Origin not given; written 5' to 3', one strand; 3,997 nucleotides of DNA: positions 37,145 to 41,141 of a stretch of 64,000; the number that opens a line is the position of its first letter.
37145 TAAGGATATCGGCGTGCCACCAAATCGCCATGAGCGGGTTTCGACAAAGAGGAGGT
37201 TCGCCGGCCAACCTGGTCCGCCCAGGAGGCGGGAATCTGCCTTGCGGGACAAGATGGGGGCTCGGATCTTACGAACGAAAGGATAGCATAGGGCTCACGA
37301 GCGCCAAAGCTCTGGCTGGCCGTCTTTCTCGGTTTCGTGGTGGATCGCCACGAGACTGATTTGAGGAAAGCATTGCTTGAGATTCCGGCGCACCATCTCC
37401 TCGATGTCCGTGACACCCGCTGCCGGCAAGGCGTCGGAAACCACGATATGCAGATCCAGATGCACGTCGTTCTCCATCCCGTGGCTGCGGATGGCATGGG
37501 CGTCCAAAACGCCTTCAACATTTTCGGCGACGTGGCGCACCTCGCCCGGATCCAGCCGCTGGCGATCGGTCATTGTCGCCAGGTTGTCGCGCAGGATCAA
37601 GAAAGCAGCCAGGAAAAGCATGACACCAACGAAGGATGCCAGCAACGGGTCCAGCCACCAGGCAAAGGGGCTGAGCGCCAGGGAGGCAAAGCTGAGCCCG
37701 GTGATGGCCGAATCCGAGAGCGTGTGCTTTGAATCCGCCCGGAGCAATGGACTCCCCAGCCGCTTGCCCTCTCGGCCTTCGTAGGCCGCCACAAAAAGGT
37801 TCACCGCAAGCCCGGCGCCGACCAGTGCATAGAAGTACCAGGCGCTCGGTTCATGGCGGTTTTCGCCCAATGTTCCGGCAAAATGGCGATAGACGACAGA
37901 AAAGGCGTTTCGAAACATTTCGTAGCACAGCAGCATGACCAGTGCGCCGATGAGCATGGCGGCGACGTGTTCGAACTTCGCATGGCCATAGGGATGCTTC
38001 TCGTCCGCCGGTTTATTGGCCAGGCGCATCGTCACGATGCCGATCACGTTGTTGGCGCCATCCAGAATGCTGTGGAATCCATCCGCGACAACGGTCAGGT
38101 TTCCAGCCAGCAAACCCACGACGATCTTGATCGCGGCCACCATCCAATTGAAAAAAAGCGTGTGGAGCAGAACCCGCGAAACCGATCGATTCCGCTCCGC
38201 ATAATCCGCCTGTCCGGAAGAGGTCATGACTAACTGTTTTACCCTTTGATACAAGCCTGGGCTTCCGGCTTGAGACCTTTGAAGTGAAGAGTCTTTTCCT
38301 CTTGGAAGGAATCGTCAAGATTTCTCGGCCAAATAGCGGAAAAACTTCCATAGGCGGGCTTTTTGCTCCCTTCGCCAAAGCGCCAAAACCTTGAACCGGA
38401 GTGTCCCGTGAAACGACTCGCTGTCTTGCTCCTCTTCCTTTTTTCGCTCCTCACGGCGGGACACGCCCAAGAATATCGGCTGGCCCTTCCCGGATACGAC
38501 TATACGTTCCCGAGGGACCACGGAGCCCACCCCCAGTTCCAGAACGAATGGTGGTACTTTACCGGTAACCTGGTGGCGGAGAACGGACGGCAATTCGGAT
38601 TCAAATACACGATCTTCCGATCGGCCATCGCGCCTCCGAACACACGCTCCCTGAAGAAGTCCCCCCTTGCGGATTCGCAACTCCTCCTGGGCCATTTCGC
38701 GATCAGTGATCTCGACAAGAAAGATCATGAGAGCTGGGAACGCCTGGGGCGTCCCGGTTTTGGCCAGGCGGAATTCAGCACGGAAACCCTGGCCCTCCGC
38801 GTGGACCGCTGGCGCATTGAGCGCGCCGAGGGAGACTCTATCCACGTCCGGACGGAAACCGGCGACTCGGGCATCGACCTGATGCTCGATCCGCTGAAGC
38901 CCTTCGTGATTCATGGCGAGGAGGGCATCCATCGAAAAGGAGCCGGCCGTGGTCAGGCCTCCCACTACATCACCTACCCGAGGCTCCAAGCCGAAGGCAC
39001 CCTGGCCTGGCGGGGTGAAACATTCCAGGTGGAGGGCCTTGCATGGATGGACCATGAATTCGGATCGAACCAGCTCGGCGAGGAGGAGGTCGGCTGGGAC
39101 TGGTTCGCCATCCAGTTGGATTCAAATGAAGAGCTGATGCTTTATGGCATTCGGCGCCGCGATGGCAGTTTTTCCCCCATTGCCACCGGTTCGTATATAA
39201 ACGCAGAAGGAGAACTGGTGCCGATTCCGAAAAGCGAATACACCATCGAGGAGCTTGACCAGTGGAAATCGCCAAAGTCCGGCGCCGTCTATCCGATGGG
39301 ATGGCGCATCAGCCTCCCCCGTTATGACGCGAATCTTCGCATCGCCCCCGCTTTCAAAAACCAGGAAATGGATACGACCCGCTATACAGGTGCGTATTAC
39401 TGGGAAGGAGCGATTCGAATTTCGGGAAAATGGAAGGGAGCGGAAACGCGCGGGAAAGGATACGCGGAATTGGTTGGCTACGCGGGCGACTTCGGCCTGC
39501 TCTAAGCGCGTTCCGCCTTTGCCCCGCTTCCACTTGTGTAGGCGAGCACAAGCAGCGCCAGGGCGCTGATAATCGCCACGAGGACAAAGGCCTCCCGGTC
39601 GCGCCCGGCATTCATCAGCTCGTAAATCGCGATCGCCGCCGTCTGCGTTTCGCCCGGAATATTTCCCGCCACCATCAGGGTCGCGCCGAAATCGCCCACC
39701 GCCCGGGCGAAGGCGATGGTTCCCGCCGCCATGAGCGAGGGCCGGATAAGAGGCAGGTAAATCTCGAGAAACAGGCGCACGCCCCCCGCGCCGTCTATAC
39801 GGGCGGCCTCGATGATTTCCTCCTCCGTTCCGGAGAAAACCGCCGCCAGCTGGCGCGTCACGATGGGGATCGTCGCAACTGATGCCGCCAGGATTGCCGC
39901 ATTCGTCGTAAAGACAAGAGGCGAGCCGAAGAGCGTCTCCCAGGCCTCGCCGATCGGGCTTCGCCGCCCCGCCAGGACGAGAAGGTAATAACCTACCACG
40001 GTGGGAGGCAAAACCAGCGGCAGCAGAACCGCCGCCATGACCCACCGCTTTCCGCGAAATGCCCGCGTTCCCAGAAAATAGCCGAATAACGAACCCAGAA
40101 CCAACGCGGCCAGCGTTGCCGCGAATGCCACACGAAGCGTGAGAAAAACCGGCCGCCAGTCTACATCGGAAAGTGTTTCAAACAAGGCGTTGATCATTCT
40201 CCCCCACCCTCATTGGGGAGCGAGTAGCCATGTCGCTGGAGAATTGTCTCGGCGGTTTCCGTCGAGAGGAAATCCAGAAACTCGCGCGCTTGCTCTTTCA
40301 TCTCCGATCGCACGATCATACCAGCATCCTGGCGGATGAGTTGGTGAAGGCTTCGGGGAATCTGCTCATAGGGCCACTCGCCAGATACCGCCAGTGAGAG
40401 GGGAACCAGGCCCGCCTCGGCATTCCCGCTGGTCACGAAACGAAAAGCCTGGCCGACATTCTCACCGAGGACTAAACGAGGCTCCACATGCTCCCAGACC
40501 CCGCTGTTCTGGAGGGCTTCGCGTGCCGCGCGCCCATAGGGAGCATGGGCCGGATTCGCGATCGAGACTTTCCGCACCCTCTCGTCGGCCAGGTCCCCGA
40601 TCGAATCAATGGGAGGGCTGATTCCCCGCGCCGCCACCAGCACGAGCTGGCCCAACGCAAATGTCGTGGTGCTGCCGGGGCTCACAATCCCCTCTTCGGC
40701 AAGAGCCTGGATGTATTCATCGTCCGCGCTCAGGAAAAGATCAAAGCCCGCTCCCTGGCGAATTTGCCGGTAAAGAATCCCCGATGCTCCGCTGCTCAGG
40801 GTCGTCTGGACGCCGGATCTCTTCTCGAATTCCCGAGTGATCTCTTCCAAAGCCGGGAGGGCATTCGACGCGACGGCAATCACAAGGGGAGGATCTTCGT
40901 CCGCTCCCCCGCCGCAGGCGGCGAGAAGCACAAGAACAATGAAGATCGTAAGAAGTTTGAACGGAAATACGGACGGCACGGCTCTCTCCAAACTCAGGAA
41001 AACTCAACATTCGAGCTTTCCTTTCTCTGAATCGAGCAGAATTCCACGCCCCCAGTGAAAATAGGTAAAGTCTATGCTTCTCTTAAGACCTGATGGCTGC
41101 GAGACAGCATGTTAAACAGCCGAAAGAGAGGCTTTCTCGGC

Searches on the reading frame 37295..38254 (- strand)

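Call 7: search_protein_families(library=pfam, proteins=[window:37295-38254:-], max_evalue=0.001)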
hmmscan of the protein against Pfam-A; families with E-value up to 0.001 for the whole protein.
window:37295-38254:- (319 aa): 2 families
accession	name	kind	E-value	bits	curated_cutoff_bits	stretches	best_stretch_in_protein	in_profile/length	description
PF01545.26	Cation_efflux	-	2.4e-39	135.6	26.6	1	32-227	4-196/198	Cation efflux family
PF16916.11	ZT_dimer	-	1.1e-10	41.8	26.7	1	238-308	8-77/78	Dimerisation domain of Zinc Transporter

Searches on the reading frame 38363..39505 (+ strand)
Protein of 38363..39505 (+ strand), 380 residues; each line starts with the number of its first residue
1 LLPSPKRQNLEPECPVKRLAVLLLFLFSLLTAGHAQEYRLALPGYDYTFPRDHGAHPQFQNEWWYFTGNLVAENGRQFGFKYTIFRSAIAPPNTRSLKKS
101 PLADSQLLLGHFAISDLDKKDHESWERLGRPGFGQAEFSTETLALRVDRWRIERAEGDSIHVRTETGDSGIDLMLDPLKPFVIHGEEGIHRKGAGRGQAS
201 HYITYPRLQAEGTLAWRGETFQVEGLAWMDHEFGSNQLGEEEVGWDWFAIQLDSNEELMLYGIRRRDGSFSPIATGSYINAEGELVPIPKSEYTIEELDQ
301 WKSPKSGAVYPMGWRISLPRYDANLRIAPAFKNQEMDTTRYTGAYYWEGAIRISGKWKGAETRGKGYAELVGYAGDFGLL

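Call 7: search_protein_families(library=pfam, proteins=[window:38363-39505:+], max_evalue=0.001)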
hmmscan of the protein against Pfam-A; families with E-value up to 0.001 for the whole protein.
window:38363-39505:+ (380 aa): 2 families
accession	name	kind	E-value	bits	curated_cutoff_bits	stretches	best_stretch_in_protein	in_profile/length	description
PF07143.17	CrtC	-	6.8e-50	170.4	22.5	1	62-235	2-168/168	CrtC N-terminal lipocalin domain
PF17186.10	Lipocalin_9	-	2e-41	141.7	26.2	1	239-373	2-131/131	Lipocalin-like domain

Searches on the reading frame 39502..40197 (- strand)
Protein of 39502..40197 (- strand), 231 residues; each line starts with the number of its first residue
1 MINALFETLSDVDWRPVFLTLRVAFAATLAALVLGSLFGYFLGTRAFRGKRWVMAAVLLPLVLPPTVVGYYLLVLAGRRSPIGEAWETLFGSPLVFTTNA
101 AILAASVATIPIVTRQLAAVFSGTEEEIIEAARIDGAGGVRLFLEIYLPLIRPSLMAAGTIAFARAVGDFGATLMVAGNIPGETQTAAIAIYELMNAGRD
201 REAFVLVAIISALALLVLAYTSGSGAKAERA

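Call 7: search_protein_families(library=pfam, proteins=[window:39502-40197:-], max_evalue=0.001)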
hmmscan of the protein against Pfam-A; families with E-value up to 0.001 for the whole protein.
window:39502-40197:- (231 aa): 1 family
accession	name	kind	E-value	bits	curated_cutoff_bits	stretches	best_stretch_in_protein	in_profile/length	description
PF00528.27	BPD_transp_1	-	1e-15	58.4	26.4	1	35-219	1-171/184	Binding-protein-dependent transport system inner membrane component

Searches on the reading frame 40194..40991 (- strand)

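Call 7: search_protein_families(library=pfam, proteins=[window:40194-40991:-], max_evalue=0.001)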
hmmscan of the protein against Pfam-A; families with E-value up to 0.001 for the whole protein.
window:40194-40991:- (265 aa): 2 families
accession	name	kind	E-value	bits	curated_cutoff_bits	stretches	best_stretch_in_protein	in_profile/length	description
PF13531.11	SBP_bac_11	-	9.2e-56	189.6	25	1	36-256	1-226/227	Bacterial extracellular solute-binding protein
PF01547.30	SBP_bac_1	-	1.2e-08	35.7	26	1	47-247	9-305/307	Bacterial extracellular solute-binding protein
